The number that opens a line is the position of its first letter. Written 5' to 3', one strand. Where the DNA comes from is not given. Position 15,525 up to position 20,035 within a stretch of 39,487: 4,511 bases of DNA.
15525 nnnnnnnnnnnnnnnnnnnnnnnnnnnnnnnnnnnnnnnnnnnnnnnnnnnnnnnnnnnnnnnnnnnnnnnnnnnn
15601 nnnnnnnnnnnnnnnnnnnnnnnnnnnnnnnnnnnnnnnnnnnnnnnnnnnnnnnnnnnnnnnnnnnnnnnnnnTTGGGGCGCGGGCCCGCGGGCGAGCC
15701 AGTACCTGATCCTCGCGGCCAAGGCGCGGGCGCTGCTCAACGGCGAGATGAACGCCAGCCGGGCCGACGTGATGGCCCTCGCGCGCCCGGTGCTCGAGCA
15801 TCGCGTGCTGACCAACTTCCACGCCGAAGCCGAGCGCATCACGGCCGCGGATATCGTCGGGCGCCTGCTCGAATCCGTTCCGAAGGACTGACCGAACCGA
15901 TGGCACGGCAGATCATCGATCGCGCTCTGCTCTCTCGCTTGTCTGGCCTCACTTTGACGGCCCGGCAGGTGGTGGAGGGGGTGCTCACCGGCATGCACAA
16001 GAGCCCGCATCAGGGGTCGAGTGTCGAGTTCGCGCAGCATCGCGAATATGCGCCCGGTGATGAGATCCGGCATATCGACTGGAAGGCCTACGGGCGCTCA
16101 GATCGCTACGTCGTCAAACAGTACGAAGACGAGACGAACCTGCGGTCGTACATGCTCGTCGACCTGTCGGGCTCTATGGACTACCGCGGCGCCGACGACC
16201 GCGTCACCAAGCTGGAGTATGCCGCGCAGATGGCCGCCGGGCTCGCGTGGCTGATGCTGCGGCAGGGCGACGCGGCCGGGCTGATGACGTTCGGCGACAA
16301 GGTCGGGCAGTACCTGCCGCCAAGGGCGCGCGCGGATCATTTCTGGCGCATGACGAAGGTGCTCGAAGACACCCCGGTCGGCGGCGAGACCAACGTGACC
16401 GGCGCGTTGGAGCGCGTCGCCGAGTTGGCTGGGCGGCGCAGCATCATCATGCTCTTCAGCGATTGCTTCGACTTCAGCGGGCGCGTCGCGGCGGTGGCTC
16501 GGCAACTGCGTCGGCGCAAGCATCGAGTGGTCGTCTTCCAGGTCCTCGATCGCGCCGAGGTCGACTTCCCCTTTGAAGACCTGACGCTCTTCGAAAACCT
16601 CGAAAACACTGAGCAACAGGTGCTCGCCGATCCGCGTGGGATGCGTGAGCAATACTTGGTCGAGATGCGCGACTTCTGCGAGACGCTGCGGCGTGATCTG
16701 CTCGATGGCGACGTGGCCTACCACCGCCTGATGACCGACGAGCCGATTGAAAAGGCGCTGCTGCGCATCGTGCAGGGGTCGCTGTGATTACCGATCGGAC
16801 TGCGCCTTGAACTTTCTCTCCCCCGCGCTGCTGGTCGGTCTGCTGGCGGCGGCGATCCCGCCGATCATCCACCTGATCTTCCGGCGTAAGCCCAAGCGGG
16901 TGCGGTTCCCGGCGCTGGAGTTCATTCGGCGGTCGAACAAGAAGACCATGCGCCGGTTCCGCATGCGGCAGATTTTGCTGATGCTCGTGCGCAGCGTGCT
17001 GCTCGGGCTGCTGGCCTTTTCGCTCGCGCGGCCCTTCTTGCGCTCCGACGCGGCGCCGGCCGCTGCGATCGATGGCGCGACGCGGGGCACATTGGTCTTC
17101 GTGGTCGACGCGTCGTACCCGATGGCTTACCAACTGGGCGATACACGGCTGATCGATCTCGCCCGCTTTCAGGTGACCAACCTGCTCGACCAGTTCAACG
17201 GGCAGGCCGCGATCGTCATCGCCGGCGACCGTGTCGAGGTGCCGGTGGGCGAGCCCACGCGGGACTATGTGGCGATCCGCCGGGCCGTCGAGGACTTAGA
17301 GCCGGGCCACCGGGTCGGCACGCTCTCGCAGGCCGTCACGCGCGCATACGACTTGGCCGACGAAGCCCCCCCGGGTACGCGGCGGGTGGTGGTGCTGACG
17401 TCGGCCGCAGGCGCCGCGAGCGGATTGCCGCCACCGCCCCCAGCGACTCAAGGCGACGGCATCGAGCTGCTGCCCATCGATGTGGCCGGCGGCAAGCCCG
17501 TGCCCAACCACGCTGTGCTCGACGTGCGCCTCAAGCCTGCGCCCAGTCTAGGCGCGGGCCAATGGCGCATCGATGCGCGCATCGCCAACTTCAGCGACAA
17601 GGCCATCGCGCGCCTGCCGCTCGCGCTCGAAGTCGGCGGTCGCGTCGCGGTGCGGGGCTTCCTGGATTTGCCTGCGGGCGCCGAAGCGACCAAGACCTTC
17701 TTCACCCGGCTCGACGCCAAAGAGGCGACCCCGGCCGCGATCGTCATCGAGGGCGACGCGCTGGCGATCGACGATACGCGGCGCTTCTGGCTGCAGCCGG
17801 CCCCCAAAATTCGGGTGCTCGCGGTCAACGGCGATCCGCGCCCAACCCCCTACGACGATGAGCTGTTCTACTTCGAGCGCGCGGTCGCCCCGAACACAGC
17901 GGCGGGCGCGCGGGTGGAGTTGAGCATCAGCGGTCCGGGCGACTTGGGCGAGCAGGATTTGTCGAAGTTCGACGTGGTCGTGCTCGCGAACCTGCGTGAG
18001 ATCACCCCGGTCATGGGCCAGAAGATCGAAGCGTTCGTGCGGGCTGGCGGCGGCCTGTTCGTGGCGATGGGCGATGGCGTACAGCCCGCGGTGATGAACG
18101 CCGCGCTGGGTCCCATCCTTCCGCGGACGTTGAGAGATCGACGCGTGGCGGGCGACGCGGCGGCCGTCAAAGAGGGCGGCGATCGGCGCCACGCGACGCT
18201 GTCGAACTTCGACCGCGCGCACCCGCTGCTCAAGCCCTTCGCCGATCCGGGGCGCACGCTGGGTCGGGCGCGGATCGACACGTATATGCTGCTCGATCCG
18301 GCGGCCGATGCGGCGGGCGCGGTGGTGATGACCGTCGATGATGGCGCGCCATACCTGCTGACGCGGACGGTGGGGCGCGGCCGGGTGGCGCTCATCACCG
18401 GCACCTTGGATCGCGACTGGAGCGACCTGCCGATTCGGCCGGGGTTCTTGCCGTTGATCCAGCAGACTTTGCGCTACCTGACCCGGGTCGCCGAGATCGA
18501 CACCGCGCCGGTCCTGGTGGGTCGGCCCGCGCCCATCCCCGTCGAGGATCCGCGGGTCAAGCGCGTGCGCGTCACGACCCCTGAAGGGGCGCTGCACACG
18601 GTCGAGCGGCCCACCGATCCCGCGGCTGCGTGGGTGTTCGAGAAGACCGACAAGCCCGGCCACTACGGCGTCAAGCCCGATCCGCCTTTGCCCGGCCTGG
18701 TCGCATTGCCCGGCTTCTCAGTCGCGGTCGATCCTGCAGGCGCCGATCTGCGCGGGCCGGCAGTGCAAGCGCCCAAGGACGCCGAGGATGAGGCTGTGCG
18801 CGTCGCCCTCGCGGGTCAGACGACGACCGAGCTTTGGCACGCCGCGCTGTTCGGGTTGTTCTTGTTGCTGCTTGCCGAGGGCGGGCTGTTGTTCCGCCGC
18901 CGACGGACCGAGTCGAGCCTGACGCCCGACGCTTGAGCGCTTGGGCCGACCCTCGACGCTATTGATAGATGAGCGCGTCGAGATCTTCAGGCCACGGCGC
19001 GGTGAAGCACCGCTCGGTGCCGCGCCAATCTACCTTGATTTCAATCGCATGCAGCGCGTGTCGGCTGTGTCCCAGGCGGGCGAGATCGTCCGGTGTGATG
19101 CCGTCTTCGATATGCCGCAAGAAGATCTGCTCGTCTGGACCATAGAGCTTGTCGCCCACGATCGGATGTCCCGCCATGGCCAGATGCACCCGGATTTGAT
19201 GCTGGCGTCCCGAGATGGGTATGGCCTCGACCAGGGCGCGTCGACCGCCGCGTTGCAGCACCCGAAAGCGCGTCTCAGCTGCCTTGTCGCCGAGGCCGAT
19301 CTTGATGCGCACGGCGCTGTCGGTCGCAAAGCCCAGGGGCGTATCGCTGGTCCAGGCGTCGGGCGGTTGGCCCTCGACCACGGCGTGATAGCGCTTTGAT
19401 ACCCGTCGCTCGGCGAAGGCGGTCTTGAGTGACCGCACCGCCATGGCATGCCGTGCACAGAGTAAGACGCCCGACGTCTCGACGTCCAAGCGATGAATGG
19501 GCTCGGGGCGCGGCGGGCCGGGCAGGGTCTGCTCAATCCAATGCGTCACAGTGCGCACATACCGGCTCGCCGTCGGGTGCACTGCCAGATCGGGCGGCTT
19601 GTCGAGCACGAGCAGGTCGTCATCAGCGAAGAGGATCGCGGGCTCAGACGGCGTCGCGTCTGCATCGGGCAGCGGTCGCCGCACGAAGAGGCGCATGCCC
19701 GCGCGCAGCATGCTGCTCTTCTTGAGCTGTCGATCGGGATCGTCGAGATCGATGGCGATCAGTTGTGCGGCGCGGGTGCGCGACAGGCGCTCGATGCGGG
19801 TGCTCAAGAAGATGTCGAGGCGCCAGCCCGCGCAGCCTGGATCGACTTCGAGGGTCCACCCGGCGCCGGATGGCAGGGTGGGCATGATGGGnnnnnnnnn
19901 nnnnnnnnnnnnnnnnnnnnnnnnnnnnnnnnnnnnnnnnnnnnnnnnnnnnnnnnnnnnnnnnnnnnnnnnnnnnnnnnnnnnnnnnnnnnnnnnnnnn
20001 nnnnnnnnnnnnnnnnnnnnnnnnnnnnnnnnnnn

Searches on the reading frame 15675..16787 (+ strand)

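Call 4: search_protein_families(library=pfam, proteins=[window:15675-16787:+], max_evalue=0.01)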
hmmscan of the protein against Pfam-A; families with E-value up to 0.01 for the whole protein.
window:15675-16787:+ (370 aa): 3 families
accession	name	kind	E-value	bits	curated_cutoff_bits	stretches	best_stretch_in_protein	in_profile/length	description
PF01882.25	DUF58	-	2e-45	155.1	23.4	1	121-331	1-210/216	Protein of unknown function DUF58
PF13519.12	VWA_2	-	6.4e-12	46.5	27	1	160-263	3-105/107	von Willebrand factor type A domain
PF05762.20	VWA_CoxE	-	0.0017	18.3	26.4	0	201-291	91-188/222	VWA domain containing CoxE-like protein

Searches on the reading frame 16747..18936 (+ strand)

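Call 4: search_protein_families(library=pfam, proteins=[window:16747-18936:+], max_evalue=0.01)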
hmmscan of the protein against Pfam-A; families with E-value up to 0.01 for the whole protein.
window:16747-18936:+ (729 aa): 2 families
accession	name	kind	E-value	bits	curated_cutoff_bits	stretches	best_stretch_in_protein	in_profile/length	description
PF07584.16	BatA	-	3.3e-15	56.7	25.9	1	22-96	3-77/77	Aerotolerance regulator N-terminal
PF13519.12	VWA_2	-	3.1e-06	28.2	27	1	116-219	1-105/107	von Willebrand factor type A domain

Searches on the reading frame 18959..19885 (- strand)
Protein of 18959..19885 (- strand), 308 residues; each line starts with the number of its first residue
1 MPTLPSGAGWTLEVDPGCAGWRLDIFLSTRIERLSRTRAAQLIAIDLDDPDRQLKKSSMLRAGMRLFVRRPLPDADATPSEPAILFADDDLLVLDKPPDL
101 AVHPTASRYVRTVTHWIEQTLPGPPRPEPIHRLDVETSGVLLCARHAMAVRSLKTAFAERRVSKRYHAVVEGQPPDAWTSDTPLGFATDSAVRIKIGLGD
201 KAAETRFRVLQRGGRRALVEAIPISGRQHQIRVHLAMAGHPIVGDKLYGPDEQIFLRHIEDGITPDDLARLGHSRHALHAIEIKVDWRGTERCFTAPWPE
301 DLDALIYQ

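Call 5: search_protein_families(library=pfam, proteins=[window:18959-19885:-], max_evalue=0.01)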
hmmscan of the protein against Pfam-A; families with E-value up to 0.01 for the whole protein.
window:18959-19885:- (308 aa): 1 family
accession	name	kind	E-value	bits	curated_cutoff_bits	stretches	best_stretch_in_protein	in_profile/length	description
PF00849.27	PseudoU_synth_2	-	1.3e-30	107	26.8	1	90-236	1-151/152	RNA pseudouridylate synthase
